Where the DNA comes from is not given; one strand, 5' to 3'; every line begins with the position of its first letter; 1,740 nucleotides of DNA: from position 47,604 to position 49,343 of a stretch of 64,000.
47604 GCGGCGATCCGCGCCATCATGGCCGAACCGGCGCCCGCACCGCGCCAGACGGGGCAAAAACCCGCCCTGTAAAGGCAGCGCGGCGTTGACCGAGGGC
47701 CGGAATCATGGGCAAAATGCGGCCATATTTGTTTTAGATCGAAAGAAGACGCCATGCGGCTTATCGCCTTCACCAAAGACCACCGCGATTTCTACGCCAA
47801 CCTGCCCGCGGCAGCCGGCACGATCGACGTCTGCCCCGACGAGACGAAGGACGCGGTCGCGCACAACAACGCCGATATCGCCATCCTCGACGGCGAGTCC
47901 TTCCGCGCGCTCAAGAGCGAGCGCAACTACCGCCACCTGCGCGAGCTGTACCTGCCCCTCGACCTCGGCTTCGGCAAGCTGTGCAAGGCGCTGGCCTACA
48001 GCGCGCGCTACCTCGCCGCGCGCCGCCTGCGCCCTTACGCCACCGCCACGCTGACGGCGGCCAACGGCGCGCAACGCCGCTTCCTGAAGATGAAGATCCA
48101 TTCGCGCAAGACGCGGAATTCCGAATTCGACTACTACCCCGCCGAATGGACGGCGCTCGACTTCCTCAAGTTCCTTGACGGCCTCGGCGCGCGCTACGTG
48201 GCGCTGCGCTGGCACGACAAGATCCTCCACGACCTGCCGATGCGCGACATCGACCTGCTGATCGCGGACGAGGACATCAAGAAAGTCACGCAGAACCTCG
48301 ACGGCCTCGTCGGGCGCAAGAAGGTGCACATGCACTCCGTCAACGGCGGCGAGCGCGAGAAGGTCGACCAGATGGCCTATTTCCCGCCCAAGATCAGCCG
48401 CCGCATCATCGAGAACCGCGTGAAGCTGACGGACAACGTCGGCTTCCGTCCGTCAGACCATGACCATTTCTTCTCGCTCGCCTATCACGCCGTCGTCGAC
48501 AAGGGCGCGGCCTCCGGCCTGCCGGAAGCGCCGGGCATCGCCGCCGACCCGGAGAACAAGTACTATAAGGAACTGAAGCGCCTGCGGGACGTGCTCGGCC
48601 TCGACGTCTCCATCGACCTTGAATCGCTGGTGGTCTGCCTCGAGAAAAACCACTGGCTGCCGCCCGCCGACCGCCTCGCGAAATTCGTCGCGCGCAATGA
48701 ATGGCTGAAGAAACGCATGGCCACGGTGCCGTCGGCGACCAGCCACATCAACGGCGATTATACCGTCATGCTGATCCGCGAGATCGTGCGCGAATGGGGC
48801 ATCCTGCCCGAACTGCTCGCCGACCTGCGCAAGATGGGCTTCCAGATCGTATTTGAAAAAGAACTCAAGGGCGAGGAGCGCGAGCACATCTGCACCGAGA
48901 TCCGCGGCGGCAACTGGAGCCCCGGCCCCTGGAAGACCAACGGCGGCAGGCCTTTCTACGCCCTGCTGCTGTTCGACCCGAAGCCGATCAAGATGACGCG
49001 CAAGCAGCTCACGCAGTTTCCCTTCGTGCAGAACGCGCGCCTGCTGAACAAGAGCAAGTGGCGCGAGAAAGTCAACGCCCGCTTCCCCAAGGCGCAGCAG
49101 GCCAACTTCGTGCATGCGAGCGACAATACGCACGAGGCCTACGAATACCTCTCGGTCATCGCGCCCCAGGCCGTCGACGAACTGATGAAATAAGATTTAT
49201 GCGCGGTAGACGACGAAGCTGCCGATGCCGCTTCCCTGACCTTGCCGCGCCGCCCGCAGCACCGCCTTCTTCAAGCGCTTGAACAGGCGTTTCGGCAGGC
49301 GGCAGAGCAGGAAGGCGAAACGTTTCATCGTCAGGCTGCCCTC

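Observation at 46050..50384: Block of three large uncharacterised genes (DUF4116-repeat protein, NTase-like/NDK-like fusion, LPS-kinase-like protein): best candidate for an undescribed system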

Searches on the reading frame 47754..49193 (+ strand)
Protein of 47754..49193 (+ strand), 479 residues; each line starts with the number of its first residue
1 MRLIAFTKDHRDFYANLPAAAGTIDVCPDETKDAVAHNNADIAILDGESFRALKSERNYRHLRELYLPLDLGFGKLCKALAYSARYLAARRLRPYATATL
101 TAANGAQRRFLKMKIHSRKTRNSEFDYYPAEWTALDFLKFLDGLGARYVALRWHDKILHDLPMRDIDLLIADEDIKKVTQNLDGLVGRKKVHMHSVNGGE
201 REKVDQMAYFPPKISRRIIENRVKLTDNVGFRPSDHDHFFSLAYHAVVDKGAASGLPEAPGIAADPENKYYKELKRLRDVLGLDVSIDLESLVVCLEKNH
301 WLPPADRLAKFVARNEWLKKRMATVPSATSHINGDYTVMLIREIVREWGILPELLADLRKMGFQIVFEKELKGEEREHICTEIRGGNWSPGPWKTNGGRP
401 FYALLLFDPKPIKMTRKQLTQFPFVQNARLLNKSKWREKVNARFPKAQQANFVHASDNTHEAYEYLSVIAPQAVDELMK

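Call 3: search_protein_families(library=pfam, proteins=[window:47754-49193:+], max_evalue=1)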
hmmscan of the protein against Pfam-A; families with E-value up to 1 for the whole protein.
window:47754-49193:+ (479 aa): 0 families

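Call 4: search_protein_families(library=ncbifam, proteins=[window:47754-49193:+], max_evalue=1)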
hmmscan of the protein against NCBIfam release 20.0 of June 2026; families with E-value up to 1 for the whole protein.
window:47754-49193:+ (479 aa): 0 families

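Call 5: search_protein_families(library=padloc, proteins=[window:47754-49193:+], max_evalue=1)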
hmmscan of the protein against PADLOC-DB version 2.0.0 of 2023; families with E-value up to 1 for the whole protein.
window:47754-49193:+ (479 aa): 0 families

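Call 6: find_homologous_proteins(query=window:47754-49193:+)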
Query window:47754-49193:+ (479 aa): 14 proteins with E <= 0.001 among 8000 candidates.
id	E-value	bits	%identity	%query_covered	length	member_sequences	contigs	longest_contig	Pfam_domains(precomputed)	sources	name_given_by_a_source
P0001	0.0e+0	1107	100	100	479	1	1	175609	-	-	-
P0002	2.7e-229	780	71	99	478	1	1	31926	-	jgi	jgi:hypothetical protein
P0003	1.4e-228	777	70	100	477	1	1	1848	-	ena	-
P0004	1.7e-221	754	67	100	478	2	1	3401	-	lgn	-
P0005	7.9e-205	699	62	100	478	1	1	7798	-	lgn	-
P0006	1.8e-197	675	61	100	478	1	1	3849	-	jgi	-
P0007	1.6e-190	652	69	84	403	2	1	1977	-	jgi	-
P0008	3.1e-188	644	57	100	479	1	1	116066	-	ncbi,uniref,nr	ncbi:hypothetical protein GUA87_17660 [Sneathiella sp. P13V-1]|uniref:hypothetical protein n=1 Tax=S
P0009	5.7e-186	637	57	99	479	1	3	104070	-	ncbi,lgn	-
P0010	2.7e-184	631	56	100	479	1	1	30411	-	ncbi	-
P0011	9.1e-97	343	54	63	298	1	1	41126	-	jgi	jgi:hypothetical protein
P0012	8.3e-48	181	31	94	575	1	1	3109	-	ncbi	-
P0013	1.5e-47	180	31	95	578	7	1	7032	-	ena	-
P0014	5.2e-33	132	32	69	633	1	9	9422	-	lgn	-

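Call 7: search_solved_structures(query=window:47754-49193:+, max_evalue=10)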
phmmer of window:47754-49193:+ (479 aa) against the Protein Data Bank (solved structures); distinct sequences matched with E-value up to 10: 0.

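Call 9: find_encoding_contigs(protein=P0008, flank=8000, max_places=3)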
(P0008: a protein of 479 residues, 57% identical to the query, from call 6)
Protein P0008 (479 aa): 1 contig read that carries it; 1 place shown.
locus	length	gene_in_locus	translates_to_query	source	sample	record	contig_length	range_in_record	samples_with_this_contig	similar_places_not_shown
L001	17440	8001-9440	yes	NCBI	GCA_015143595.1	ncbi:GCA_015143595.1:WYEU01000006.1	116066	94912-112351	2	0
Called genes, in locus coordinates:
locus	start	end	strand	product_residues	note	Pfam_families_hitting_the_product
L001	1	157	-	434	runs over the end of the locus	PF00501:AMP-binding (weak), PF14535:AMP-binding_C_2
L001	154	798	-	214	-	PF21313:EthR_C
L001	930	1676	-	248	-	PF00106:adh_short, PF01370:Epimerase (faint), PF08659:KR, PF13561:adh_short_C2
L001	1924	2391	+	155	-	-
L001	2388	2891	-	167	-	-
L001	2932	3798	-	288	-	PF12833:HTH_18, PF00165:HTH_AraC, PF06445:GyrI-like, PF14526:Cass2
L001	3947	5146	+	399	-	-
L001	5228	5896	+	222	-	PF08856:DUF1826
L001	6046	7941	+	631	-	PF01757:Acyl_transf_3, PF19040:SGNH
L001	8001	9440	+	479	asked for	-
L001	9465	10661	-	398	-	-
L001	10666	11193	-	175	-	PF01982:CTP-dep_RFKase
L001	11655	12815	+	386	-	PF13356:Arm-DNA-bind_3, PF00589:Phage_integrase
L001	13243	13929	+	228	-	-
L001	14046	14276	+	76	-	PF12728:HTH_17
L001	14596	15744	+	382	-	-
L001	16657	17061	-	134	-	PF00376:MerR, PF13411:MerR_1, PF09278:MerR-DNA-bind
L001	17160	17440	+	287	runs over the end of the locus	PF01545:Cation_efflux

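Call 10: find_encoding_contigs(protein=P0002, flank=8000, max_places=3)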
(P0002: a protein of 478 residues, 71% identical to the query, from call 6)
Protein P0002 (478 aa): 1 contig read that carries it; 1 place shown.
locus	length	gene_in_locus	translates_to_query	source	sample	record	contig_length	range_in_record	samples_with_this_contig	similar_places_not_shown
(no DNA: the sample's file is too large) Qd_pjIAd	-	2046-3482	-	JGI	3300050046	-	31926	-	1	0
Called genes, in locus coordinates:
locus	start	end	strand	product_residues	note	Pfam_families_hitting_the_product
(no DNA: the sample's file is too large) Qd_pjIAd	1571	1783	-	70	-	-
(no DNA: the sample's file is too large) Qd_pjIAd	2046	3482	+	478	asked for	-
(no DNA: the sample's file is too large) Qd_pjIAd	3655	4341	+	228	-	-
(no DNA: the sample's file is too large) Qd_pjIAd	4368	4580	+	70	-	-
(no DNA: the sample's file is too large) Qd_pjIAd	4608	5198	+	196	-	PF01814:Hemerythrin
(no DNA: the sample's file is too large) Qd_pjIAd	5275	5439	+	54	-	-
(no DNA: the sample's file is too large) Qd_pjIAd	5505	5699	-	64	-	PF20106:DUF6496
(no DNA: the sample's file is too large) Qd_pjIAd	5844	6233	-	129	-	PF00581:Rhodanese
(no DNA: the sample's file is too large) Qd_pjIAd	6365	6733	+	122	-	PF01638:HxlR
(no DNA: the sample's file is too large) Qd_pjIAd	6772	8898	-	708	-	PF12450:vWF_A, PF00092:VWA, PF13519:VWA_2, PF13768:VWA_3, PF12034:YfbK_C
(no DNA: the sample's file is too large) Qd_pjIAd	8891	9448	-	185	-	PF07638:Sigma70_ECF (weak), PF04542:Sigma70_r2, PF08281:Sigma70_r4_2, PF04545:Sigma70_r4, PF22233:PhyR_sigma-like (weak)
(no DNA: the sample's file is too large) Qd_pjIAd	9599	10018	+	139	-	-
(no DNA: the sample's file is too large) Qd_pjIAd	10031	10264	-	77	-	-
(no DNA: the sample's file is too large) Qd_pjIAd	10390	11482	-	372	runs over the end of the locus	-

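Call 11: find_encoding_contigs(protein=P0009, flank=8000, max_places=3)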
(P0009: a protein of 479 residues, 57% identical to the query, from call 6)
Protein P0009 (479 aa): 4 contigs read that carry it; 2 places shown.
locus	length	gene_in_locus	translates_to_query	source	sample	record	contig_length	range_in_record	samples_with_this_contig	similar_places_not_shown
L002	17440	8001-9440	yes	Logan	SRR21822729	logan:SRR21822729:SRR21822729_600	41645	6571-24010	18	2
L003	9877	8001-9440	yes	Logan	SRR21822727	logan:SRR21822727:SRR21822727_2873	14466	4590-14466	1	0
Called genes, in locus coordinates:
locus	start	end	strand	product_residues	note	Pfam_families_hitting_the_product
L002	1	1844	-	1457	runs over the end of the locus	PF27051:TamB_N, PF04357:TamB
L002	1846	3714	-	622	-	PF07244:POTRA (weak), PF01103:Omp85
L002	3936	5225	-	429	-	PF06723:MreB_Mbl (faint), PF00012:HSP70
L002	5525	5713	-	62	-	-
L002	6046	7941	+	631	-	PF01757:Acyl_transf_3, PF19040:SGNH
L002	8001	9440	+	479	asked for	-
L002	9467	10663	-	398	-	-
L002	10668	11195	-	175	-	PF01982:CTP-dep_RFKase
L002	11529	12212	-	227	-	PF05899:Cupin_3 (faint)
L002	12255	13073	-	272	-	PF00528:BPD_transp_1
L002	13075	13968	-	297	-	PF00528:BPD_transp_1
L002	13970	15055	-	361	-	PF00005:ABC_tran, PF13304:AAA_21 (faint), PF08402:TOBE_2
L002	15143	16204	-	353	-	PF01547:SBP_bac_1, PF13416:SBP_bac_8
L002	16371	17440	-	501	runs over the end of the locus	PF00171:Aldedh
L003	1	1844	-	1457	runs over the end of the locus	PF27051:TamB_N, PF04357:TamB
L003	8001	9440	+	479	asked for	-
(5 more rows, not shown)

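Call 14: find_encoding_contigs(protein=P0010, flank=8000, max_places=3)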
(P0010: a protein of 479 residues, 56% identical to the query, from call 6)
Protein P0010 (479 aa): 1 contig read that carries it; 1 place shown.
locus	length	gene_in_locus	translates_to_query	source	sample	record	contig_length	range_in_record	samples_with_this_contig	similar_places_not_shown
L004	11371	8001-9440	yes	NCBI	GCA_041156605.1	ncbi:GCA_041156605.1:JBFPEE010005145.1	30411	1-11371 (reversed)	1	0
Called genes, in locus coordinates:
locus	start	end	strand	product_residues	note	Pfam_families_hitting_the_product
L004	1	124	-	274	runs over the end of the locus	PF00106:adh_short, PF08659:KR, PF13561:adh_short_C2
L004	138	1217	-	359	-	PF00135:COesterase, PF20434:BD-FAE, PF07859:Abhydrolase_3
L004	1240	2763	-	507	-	PF00743:FMO-like, PF01266:DAO (faint), PF07992:Pyr_redox_2, PF13450:NAD_binding_8, PF13738:Pyr_redox_3, PF13434:Lys_Orn_oxgnase (weak)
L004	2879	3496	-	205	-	PF00440:TetR_N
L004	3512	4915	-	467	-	PF07690:MFS_1, PF13347:MFS_2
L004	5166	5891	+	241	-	-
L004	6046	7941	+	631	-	PF01757:Acyl_transf_3, PF19040:SGNH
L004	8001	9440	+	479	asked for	-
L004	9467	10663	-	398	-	-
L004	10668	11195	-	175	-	PF01982:CTP-dep_RFKase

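Call 15: find_encoding_contigs(protein=P0011, flank=8000, max_places=3)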
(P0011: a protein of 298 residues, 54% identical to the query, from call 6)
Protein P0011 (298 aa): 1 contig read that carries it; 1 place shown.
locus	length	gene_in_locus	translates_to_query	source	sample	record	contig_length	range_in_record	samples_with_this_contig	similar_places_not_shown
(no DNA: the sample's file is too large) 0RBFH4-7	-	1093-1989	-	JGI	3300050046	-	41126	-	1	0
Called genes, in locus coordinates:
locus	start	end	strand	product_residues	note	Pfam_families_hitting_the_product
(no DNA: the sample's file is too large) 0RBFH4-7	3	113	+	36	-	?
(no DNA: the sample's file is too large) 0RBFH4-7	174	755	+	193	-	PF12796:Ank_2, PF13606:Ank_3 (faint), PF13637:Ank_4, PF13857:Ank_5 (weak), PF12796:Ank_2 (weak), PF00023:Ank (weak)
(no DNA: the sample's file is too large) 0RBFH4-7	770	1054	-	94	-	PF13744:HTH_37 (weak), PF13560:HTH_31, PF12844:HTH_19, PF13443:HTH_26 (weak), PF01381:HTH_3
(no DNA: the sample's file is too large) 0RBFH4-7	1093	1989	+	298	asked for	-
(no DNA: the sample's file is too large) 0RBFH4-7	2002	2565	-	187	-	PF24521:Ank_KRIT1 (weak), PF00023:Ank (faint), PF12796:Ank_2, PF13637:Ank_4 (weak), PF13857:Ank_5 (faint), PF13637:Ank_4 (weak)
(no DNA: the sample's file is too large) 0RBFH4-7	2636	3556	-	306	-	-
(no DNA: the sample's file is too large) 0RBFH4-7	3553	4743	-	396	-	PF01011:PQQ (faint), PF25293:Beta-prop_EMC1_N (faint), PF07774:EMC1_C (faint), PF13360:PQQ_2, PF13570:Beta-prop_ACSF4, PF13360:PQQ_2, PF13570:Beta-prop_ACSF4 (weak), PF13360:PQQ_2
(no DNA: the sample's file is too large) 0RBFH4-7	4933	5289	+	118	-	PF08274:Zn_Ribbon_YjdM, PF08271:Zn_Ribbon_TF (faint), PF03831:YjdM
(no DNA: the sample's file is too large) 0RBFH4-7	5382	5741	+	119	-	PF00216:Bac_DNA_binding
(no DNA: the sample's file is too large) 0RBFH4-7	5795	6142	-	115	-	-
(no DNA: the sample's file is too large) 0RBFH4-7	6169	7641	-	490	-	-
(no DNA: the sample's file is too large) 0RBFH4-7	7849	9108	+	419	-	PF05816:TelA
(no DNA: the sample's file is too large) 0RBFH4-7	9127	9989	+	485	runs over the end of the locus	-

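Call 23: search_protein_families(library=pfam, proteins=[L001:9465-10661:-, L001:10666-11193:-, L001:6046-7941:+, P0012, P0014], max_evalue=0.1)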
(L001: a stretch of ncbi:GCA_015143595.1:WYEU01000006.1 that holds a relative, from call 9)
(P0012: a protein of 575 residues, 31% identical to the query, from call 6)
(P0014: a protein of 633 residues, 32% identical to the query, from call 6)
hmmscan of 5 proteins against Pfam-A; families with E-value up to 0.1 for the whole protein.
L001:9465-10661:- (398 aa): 1 family
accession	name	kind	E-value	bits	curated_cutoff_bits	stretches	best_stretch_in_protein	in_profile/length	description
PF18698.7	HisK_sensor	-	0.05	14.4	27.3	1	55-150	14-110/126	Histidine kinase sensor domain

L001:10666-11193:- (175 aa): 1 family
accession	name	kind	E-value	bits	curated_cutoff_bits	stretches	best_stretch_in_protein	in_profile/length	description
PF01982.22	CTP-dep_RFKase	-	6.9e-12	45.8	25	1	18-119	2-121/121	Domain of unknown function DUF120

L001:6046-7941:+ (631 aa): 2 families
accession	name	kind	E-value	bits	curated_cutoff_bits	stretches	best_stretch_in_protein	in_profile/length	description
PF19040.6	SGNH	-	1.9e-53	182.2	27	1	389-624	10-246/248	SGNH domain (fused to AT3 domains)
PF01757.29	Acyl_transf_3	-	1.7e-32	113.3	31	1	10-317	2-321/326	Acyltransferase domain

P0012 (575 aa): 0 families

P0014 (633 aa): 0 families

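Call 32: search_protein_families(library=phrogs, proteins=[window:47754-49193:+], max_evalue=0.1)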
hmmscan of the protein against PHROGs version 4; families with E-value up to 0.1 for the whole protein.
window:47754-49193:+ (479 aa): 0 families

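Call 34: find_encoding_contigs(protein=P0014, flank=8000, max_places=3)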
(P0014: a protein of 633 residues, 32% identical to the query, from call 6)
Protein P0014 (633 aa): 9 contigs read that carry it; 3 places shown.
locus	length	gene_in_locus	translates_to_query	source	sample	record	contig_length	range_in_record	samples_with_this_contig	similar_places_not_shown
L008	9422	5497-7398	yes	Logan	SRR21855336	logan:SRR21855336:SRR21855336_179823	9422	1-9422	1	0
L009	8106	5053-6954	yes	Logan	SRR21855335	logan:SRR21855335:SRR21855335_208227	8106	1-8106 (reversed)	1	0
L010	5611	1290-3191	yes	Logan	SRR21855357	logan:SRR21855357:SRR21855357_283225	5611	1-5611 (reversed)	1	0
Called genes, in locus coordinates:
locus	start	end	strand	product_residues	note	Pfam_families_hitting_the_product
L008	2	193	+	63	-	?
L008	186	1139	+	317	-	PF04101:Glyco_tran_28_C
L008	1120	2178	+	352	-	PF20706:GT4-conflict (weak), PF00534:Glycos_transf_1, PF13692:Glyco_trans_1_4, PF13524:Glyco_trans_1_2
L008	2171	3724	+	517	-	PF04932:Wzy_C (weak)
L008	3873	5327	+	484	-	PF02706:Wzz, PF13807:GNVR (weak), PF10609:ParA (weak), PF13614:AAA_31, PF01656:CbiA (weak), PF09140:MipZ (faint)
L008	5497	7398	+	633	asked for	-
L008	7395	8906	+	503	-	PF01943:Polysacc_synt, PF13440:Polysacc_synt_3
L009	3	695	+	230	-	?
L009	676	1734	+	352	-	PF20706:GT4-conflict (weak), PF00534:Glycos_transf_1, PF13692:Glyco_trans_1_4, PF13524:Glyco_trans_1_2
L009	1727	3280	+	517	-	PF04932:Wzy_C (weak)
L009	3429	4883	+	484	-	PF02706:Wzz, PF13807:GNVR (weak), PF10609:ParA (weak), PF13614:AAA_31, PF01656:CbiA (weak), PF09140:MipZ (faint)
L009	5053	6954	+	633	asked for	-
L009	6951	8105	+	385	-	?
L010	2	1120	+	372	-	?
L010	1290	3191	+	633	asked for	-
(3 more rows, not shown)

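Call 37: predict_structure(alignment_id=A1)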
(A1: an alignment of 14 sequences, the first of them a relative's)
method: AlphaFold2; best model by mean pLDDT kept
length: 479 residues; sequences in the alignment: 14
mean_pLDDT: 83.1   pTM: 0.68
mean pLDDT of the five models: 83.1, 82.0, 79.6, 78.4, 76.6
residues with pLDDT >= 90: 173; 70-90: 236; 50-70: 49; < 50: 21
segments of 3 or more residues with pLDDT < 50: 122-124, 155-164, 199-206
pLDDT, mean of each block of 10 residues (from residue 1): 87 83 82 87 93 90 92 90 92 93 92 82 64 83 89 53 63 81 80 65 49 84 72 90 88 91 89 93 94 91 68 80 71 85 94 95 93 88 69 82 93 82 77 89 91 86 86 75
secondary structure, 60 per line:
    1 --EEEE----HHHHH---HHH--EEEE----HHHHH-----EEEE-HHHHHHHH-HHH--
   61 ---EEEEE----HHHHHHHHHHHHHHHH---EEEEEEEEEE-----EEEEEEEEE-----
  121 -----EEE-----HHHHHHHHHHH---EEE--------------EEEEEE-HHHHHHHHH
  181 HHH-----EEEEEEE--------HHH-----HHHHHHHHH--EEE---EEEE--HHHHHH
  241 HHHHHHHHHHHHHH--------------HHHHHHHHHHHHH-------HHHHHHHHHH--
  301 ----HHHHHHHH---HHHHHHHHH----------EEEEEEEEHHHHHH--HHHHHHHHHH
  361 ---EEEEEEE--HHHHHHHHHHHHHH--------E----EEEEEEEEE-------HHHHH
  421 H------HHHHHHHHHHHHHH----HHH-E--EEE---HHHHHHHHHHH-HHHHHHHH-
elements in order: E3-6 H11-15 E24-27 H32-36 E42-45 H47-54 E64-68 H73-88 E92-101 E107-115 E126-128 H134-144 E148-150 E165-170 H172-183 E189-195 H212-220 E223-225 E229-232 H235-254 H269-281 H289-298 H305-312 H316-324 E335-342 H343-348 H351-360 E364-370 H373-386 E400-408 H416-421 H428-441 E453-455 H459-469 H471-478

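Call 41: fold_search(model_id=the predicted structure, library=pdb)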
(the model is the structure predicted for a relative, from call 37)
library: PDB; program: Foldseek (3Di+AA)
matches with E <= 10: 1030; with E <= 0.001: 29
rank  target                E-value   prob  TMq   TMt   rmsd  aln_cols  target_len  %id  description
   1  7jrj_K                1.6e-04  1.00  0.19  0.49   7.1       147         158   20  Chlamydomonas reinhardtii radial spoke head and neck (recombinant) (released 2020-12-16)
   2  4and_B                3.2e-04  1.00  0.17  0.56   7.0       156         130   14  CRYSTAL FORM II OF THE D93N MUTANT OF NUCLEOSIDE DIPHOSPHATE KINASE FROM MYCOBACTERIUM TUBERCULOSIS (released 2013-03-13)
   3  3b6b_A                3.5e-04  1.00  0.19  0.57   6.4       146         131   14  Crystal structure of Acanthamoeba polyphaga mimivirus nucleoside diphosphate kinase complexed with dGDP (released 2008-11-04)
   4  3vgv_J                4.2e-04  1.00  0.17  0.56   6.5       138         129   18  E134A mutant nucleoside diphosphate kinase derived from Halomonas sp. 593 (released 2012-07-11)
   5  3evw_B                5.4e-04  1.00  0.17  0.54   6.7       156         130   15  Crystal structure of the Mimivirus NDK R107G mutant complexed with dTDP (released 2009-08-11)
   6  7jtk_i                5.7e-04  1.00  0.19  0.41   7.2       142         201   19  Radial spoke 1 isolated from Chlamydomonas reinhardtii (released 2020-12-16)
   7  2b8q_B                5.7e-04  1.00  0.18  0.55   6.9       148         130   16  X-ray structure of Acanthamoeba ployphaga mimivirus nucleoside diphosphate kinase complexed with TDP (released 2005-11-15)
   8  4ane_D                5.7e-04  1.00  0.16  0.52   7.9       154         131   16  R80N MUTANT OF NUCLEOSIDE DIPHOSPHATE KINASE FROM MYCOBACTERIUM TUBERCULOSIS (released 2013-03-13)
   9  3etm_A                5.7e-04  1.00  0.16  0.52   6.5       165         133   14  Crystal structure of the mimivirus NDK +KPN-N62L-R107G triple mutant complexed with CDP (released 2009-08-11)
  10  8j07_X                6.8e-04  1.00  0.18  0.41   7.5       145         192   16  96nm repeat of human respiratory doublet microtubule and associated axonemal complexes (released 2023-07-26)
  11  3evw_C                7.2e-04  1.00  0.18  0.55   6.8       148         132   16  Crystal structure of the Mimivirus NDK R107G mutant complexed with dTDP (released 2009-08-11)
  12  9fqr_HX               7.6e-04  1.00  0.19  0.37   8.1       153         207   15  96-nm repeat of axonemal doublet microtubules from bovine sperm (released 2025-03-26)
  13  9fqr_HY               7.6e-04  1.00  0.18  0.36   8.0       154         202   14  96-nm repeat of axonemal doublet microtubules from bovine sperm (released 2025-03-26)
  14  3g2x_A                8.1e-04  1.00  0.18  0.55   7.1       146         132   16  Structure of mimivirus NDK +Kpn - N62L double mutant complexed with dTDP (released 2009-08-11)
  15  3fbb_B                8.1e-04  1.00  0.16  0.51   6.7       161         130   15  Crystal structure of the Mimivirus NDK N62L-R107G double mutant complexed with UDP (released 2009-08-11)
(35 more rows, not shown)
